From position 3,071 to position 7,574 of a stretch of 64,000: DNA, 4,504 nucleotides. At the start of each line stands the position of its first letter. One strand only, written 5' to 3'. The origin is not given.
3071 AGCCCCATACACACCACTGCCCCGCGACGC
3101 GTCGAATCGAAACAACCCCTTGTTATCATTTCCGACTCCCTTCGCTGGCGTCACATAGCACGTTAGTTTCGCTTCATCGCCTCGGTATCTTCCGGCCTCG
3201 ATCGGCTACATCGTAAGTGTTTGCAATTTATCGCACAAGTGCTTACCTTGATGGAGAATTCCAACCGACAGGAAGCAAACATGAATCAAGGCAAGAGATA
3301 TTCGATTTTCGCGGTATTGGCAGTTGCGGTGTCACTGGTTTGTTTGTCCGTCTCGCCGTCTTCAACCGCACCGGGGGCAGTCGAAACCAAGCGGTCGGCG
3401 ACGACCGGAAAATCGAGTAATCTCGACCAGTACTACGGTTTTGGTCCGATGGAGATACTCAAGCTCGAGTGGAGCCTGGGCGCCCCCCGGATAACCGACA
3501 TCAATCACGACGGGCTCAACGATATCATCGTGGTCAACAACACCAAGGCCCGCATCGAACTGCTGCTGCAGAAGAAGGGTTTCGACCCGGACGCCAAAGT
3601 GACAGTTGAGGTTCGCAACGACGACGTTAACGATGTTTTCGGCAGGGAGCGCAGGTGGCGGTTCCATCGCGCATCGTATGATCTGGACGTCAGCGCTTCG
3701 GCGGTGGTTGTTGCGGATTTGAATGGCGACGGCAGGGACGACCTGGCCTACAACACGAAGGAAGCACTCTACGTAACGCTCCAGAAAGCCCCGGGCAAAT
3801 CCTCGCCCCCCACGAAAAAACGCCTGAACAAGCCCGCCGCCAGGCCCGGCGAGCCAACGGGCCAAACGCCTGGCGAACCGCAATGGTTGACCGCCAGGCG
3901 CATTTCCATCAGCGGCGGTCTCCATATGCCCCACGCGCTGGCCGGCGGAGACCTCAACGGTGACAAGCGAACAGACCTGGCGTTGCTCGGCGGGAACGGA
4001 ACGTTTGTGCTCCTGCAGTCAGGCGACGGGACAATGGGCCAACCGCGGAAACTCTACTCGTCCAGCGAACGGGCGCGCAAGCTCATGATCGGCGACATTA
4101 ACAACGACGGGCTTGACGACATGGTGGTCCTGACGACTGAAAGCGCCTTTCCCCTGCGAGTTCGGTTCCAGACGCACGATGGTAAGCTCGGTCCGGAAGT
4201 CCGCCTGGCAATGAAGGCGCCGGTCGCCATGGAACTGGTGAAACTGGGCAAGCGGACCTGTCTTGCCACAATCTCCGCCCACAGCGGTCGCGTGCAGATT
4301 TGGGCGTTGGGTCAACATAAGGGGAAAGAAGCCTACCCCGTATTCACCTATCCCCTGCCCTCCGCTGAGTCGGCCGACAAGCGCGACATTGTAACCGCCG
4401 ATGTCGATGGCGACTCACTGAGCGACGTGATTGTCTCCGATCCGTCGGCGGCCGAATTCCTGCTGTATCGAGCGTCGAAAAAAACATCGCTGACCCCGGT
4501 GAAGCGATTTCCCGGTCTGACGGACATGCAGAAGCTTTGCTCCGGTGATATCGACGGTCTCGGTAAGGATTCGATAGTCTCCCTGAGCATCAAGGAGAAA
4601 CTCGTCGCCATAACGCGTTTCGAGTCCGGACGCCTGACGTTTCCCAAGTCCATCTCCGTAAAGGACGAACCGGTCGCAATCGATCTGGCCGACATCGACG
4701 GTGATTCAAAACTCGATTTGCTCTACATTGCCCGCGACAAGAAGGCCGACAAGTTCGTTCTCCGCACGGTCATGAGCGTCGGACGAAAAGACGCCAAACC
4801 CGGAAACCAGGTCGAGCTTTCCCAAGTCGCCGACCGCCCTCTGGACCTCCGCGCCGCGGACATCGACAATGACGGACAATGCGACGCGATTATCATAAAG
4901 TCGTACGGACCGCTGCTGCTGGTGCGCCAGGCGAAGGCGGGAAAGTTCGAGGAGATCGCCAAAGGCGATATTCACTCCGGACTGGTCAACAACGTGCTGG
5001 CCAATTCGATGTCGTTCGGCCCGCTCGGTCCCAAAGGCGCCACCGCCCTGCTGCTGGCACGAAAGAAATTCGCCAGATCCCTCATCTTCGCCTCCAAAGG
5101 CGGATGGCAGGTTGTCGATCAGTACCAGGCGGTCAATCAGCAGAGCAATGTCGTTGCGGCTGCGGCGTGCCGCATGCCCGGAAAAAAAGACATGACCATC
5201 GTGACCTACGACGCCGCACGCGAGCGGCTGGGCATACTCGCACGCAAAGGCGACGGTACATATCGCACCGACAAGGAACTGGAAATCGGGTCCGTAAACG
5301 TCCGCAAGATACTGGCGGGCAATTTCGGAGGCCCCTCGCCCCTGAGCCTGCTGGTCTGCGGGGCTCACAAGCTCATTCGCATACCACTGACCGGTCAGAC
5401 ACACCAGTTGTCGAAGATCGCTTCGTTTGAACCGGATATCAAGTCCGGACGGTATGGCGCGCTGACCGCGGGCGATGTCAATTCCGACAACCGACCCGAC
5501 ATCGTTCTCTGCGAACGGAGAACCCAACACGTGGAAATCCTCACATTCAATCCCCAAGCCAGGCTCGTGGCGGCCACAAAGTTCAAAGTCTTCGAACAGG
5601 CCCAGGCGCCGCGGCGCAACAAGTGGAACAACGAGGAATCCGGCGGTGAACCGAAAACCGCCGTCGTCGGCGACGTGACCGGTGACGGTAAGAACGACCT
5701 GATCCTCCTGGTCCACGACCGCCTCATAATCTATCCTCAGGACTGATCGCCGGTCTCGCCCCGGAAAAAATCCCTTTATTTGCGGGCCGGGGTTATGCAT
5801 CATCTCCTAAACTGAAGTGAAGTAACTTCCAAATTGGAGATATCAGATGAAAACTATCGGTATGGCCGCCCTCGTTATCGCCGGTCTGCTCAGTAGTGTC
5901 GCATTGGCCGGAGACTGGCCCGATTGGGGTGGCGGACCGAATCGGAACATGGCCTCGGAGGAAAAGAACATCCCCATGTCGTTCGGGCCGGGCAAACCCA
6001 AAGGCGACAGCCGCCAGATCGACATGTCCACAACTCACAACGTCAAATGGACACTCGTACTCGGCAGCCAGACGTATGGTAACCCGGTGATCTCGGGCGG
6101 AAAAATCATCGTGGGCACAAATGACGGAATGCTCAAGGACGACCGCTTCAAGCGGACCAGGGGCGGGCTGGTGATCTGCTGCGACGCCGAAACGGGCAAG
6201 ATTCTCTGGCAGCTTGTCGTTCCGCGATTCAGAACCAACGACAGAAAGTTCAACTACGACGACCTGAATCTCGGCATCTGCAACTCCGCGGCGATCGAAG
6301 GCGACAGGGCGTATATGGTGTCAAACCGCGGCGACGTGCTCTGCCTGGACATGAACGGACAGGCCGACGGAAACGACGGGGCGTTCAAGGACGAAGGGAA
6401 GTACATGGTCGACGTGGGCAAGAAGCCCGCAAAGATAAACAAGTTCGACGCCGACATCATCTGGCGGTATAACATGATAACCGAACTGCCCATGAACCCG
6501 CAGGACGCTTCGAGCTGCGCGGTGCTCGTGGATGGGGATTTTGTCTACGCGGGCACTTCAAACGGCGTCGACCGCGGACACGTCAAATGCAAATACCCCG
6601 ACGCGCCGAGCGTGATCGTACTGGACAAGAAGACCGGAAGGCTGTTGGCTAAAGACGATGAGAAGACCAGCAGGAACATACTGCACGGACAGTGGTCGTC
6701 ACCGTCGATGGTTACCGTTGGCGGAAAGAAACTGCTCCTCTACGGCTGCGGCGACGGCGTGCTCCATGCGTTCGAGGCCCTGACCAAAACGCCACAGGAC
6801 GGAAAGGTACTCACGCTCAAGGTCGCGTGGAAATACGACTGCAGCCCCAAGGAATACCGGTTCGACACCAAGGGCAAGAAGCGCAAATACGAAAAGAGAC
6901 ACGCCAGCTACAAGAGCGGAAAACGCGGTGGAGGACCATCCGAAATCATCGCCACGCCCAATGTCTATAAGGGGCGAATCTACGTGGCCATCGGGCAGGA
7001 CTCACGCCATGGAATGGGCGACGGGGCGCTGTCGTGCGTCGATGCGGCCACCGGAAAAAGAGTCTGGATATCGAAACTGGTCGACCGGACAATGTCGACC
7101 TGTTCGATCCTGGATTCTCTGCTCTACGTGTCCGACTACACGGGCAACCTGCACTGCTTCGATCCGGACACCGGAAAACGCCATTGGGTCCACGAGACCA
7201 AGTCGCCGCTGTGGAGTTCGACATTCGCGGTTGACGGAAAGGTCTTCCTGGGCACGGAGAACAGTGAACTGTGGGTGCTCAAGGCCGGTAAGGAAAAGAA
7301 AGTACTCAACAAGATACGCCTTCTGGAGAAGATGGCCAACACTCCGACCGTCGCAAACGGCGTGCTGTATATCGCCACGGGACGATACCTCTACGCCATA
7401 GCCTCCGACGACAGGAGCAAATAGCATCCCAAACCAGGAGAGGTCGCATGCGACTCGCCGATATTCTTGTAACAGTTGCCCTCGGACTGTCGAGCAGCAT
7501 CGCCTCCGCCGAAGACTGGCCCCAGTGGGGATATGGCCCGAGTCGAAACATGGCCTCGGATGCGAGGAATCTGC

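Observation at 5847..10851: Tandem triplication of a PQQ-like beta-propeller gene with conserved 23-bp spacers; the third copy has lost its stop codon and overlaps the next gene by 134 bp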

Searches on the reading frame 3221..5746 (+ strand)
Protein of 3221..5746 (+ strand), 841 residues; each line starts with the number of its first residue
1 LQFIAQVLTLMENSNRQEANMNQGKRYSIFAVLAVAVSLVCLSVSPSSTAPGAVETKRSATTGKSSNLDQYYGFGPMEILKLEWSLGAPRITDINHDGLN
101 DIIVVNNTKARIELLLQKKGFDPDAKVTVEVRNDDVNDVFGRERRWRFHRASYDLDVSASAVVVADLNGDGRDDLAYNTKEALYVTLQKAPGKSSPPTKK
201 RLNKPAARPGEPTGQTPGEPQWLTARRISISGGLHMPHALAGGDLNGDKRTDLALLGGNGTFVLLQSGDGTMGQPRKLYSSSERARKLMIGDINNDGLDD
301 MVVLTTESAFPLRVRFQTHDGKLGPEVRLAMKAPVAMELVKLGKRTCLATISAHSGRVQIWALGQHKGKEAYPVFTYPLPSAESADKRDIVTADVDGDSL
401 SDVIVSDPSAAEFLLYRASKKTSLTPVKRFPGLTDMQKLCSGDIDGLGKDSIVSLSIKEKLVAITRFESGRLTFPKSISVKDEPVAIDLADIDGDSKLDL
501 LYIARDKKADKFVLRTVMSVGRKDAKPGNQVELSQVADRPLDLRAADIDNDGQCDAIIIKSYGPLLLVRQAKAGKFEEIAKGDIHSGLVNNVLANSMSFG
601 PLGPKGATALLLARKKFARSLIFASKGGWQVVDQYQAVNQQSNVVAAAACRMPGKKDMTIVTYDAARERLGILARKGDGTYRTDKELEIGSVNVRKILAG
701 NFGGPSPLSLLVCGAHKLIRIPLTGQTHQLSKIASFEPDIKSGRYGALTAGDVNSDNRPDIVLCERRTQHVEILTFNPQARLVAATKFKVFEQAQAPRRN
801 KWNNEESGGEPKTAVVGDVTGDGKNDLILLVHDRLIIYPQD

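Call 3: search_protein_families(library=pfam, proteins=[window:3221-5746:+], max_evalue=0.01)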
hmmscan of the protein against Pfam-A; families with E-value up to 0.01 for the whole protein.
window:3221-5746:+ (841 aa): 5 families
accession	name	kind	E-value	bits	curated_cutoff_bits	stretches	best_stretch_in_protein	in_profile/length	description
PF13517.12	FG-GAP_3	-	1.1e-38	132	26.9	4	244-303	1-61/61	FG-GAP-like repeat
PF01839.29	FG-GAP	-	2.4e-23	82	22.1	1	160-177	3-20/37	FG-GAP repeat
PF12256.14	TcdB_toxin_midN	-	7.9e-07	29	24.8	0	471-503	14-46/181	Insecticide toxin TcdB middle/N-terminal region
PF23727.1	Beta-prop_FAM234A_B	-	3.6e-05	22.9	26.4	0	275-328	117-168/467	FAM234A/B beta-propeller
PF16743.10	PliI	-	5.9e-05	23.2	27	0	463-531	43-106/123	Periplasmic lysozyme inhibitor of I-type lysozyme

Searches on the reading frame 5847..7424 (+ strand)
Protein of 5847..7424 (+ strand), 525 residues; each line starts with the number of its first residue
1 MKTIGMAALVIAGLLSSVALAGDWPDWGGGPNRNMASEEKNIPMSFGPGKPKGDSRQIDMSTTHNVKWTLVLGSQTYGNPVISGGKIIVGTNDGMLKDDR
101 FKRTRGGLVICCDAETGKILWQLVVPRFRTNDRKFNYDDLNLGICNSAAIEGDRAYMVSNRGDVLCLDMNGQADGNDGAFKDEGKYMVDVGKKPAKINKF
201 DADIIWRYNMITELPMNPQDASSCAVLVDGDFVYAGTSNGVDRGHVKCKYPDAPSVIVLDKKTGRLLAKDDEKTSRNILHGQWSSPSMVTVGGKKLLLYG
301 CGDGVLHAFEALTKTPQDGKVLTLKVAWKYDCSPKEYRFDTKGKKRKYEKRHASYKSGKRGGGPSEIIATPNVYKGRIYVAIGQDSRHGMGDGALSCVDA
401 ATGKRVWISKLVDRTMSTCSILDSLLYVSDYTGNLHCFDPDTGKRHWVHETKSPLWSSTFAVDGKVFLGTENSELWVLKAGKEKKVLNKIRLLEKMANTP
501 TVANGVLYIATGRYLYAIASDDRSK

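Call 3: search_protein_families(library=pfam, proteins=[window:5847-7424:+], max_evalue=0.01)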
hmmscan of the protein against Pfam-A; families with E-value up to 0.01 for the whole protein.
window:5847-7424:+ (525 aa): 3 families
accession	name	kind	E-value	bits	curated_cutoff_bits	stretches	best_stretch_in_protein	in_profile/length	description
PF13360.13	PQQ_2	-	2.6e-21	76.8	27.6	3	392-480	2-90/233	Outer membrane protein assembly factor BamB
PF13570.13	Beta-prop_ACSF4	-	3.3e-20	73.2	133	1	369-511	7-152/329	Beta-alanine-activating enzyme, beta-propeller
PF01011.28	PQQ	-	6.3e-08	32.2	26.7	0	417-453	51-87/595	Glucose/ethanol/alcohol dehydrogenase, beta-propeller domain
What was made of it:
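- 5847..7424 (+): Copy A. Signal-peptide-bearing PQQ_2/BamB-like beta-propeller protein, 525 aa, TAG stop. Pfam PQQ_2 76.8 bits (call 3).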

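Call 61: search_protein_families(library=ncbifam, proteins=[window:5847-7424:+], max_evalue=0.001)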
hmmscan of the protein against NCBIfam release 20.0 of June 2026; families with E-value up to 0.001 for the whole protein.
window:5847-7424:+ (525 aa): 5 families
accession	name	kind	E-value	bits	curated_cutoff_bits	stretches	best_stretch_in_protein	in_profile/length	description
TIGR03300.1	assembly_YfgL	equivalog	1.7e-16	59.9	285.2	2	421-513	63-154/377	outer membrane protein assembly factor BamB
NF008351.0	PRK11138.1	equivalog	1.3e-14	53.5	423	1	389-455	126-192/394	outer membrane protein assembly factor BamB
TIGR04528.1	acido_non_PQQ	subfamily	7.6e-11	41.4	650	1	383-469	392-481/493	acido-empty-quinoprotein group A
TIGR03075.1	PQQ_enz_alc_DH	subfamily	2e-10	39.9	480.05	1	429-486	440-498/530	PQQ-dependent dehydrogenase, methanol/ethanol family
NF053615.1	SerThrKinAfsKStmc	equivalog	9.6e-05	21.2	1300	0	393-518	674-799/809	protein serine/threonine kinase AfsK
